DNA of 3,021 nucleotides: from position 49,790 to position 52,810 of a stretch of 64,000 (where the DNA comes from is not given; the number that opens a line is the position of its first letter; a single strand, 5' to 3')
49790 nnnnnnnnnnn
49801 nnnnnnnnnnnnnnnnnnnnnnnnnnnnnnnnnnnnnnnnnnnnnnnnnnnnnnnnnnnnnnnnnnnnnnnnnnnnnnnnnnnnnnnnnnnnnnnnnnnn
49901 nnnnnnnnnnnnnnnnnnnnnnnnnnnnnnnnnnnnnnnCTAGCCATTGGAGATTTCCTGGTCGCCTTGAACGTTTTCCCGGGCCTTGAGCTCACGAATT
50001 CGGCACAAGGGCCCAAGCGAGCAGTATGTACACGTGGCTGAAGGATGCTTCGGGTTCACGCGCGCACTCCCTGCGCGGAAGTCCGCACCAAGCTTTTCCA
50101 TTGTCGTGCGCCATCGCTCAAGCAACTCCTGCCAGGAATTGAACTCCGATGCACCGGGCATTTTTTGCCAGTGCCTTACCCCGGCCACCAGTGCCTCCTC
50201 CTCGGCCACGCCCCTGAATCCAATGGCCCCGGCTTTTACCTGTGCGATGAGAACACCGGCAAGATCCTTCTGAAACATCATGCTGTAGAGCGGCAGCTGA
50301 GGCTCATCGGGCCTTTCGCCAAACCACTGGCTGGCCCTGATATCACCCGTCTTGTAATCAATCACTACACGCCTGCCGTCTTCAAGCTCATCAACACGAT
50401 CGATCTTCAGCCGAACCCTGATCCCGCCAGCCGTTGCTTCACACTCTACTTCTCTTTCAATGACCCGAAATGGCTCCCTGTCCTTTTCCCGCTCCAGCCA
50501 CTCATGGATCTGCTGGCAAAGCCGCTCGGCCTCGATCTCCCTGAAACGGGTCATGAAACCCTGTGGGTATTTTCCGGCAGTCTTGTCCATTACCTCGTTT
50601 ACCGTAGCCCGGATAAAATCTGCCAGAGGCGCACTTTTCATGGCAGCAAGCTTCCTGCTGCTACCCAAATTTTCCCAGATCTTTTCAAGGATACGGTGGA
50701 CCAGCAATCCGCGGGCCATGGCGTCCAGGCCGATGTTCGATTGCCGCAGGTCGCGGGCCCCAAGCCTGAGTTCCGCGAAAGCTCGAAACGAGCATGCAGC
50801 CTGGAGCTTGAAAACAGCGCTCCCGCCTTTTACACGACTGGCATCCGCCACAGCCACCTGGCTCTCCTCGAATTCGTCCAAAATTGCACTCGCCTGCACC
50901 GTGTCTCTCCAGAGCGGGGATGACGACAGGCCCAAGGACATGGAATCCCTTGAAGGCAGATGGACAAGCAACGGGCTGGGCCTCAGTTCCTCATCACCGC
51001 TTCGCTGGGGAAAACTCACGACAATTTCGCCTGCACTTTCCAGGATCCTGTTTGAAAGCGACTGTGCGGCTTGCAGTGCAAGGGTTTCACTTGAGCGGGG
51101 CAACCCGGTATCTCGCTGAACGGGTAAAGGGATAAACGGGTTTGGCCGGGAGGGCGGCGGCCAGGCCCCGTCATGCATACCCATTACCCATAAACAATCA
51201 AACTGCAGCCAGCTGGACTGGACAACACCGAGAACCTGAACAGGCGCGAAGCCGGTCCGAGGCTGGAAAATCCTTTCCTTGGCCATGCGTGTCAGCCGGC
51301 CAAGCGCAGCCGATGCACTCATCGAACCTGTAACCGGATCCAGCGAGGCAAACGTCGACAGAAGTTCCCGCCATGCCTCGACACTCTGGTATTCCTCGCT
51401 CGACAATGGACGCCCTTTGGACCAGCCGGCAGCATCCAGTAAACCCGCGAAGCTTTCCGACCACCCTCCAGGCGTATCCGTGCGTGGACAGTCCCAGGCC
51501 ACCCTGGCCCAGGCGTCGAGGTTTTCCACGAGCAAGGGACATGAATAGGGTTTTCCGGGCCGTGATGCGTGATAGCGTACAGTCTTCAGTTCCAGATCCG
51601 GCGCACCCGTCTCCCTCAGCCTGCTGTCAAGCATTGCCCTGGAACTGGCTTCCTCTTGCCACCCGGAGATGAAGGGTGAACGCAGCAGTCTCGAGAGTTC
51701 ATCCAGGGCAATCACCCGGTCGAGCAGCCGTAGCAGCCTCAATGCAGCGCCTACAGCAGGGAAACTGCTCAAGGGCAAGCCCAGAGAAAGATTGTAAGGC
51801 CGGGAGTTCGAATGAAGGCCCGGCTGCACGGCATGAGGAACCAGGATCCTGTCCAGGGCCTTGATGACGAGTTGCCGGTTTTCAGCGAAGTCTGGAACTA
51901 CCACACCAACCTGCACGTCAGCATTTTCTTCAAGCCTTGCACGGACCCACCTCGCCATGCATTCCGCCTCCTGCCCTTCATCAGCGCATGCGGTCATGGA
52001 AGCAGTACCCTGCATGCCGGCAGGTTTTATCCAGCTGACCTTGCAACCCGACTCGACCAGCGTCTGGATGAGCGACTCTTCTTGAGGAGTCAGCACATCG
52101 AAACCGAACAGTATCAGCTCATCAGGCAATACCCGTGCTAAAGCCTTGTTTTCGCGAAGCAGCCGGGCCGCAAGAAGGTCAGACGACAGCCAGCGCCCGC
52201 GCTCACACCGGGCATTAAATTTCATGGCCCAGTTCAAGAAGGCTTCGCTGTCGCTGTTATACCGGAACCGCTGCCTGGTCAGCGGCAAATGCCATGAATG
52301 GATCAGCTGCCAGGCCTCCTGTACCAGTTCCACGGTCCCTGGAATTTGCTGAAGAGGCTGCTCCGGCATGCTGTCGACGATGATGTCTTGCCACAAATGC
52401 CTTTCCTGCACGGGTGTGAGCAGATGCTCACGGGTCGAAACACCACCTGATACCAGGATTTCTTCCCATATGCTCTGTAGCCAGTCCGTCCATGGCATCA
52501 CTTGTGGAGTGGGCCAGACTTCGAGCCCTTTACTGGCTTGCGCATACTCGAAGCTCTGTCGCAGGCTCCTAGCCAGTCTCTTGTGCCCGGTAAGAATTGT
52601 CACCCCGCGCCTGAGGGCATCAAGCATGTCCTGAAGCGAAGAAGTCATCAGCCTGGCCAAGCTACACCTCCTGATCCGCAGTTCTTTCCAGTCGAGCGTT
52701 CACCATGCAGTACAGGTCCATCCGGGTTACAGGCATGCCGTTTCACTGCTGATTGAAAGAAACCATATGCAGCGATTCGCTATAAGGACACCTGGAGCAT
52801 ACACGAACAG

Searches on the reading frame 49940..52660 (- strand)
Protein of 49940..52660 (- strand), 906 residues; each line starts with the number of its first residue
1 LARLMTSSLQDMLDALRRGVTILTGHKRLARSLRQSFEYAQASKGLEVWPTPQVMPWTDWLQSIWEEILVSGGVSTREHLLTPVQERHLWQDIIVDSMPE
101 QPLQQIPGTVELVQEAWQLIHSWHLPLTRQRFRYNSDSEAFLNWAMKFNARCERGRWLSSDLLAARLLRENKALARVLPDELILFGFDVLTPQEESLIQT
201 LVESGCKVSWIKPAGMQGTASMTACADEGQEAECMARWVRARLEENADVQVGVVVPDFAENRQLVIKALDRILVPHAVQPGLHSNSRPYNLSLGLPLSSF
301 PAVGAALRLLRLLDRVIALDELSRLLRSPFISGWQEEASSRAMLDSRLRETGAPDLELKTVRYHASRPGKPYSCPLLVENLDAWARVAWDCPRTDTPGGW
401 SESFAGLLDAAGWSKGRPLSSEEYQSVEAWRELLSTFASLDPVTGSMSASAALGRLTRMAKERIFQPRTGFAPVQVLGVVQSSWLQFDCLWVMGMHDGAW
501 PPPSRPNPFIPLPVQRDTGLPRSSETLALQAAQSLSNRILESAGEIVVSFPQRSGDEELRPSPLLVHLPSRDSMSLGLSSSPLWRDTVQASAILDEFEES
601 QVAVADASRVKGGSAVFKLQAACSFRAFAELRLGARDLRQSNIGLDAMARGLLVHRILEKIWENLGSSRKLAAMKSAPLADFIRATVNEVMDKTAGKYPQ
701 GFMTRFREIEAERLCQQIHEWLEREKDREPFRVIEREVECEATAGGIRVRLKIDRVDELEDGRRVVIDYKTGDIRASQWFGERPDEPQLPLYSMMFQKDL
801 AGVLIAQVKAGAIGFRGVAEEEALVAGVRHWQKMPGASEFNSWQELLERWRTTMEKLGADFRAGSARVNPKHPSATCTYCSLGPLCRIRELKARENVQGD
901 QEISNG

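Call 66: search_protein_families(library=pfam, proteins=[window:49940-52660:-], max_evalue=0.00001)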
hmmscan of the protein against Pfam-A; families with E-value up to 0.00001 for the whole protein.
window:49940-52660:- (906 aa): 1 family
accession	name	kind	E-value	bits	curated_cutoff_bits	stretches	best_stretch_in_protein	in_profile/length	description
PF12705.13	PDDEXK_1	-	2.2e-27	97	22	1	621-887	11-247/247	PD-(D/E)XK nuclease superfamily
